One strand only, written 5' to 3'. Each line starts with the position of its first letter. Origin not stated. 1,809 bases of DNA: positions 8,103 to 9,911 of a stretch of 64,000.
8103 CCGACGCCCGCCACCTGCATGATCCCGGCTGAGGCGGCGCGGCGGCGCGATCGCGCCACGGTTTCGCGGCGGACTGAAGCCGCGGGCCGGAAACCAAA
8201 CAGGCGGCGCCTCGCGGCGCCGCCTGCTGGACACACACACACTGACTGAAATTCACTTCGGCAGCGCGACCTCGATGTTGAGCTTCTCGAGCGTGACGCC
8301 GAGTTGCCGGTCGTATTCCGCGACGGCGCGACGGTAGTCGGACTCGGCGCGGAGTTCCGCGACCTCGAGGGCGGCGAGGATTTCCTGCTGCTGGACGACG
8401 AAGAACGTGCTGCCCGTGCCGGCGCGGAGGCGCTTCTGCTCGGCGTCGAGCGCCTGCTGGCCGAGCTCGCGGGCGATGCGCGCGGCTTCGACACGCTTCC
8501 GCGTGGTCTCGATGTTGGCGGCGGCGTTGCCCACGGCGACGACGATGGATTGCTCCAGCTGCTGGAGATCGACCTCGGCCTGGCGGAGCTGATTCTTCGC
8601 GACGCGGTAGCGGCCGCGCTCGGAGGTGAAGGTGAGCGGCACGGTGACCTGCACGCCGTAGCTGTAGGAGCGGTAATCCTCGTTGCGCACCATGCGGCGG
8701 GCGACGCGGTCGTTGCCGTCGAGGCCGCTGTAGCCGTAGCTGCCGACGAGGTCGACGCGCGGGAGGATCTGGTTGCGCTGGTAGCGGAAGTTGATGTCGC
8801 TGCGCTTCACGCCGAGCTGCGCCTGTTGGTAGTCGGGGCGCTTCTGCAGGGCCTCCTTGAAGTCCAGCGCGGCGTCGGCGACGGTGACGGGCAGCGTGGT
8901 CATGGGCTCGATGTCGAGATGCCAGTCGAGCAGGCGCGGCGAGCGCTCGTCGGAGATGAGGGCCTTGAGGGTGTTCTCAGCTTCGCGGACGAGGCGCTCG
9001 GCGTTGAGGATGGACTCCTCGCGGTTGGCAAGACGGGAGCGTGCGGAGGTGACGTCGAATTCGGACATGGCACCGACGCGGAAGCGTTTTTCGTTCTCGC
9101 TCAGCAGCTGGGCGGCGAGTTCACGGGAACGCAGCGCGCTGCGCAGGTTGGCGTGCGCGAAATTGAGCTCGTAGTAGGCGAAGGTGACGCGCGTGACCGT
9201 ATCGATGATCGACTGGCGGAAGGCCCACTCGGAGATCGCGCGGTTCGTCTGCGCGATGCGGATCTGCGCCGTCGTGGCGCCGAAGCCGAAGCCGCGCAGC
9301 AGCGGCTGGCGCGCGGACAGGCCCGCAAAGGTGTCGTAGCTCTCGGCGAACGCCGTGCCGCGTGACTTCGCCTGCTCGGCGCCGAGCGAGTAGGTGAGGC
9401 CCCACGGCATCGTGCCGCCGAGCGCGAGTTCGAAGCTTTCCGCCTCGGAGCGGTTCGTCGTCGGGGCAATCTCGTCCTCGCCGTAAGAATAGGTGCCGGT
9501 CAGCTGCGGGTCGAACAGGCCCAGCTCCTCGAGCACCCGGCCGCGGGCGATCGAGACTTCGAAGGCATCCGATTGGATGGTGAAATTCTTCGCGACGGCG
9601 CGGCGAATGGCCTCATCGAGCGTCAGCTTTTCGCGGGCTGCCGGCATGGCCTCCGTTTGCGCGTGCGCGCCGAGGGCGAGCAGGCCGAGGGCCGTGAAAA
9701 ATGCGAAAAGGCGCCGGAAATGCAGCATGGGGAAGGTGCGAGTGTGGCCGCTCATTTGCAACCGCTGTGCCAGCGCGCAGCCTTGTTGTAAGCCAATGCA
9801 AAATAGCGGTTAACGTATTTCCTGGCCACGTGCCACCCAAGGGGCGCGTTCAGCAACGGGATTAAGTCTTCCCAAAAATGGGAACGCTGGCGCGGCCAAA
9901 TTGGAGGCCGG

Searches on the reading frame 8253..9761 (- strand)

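Call 29: search_protein_families(library=pfam, proteins=[window:8253-9761:-], max_evalue=0.001)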
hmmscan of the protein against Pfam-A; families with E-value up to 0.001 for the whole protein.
window:8253-9761:- (502 aa): 1 family
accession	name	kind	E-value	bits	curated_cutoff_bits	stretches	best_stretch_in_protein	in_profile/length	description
PF02321.23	OEP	-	8.3e-47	159.8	22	2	302-488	6-187/187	Outer membrane efflux protein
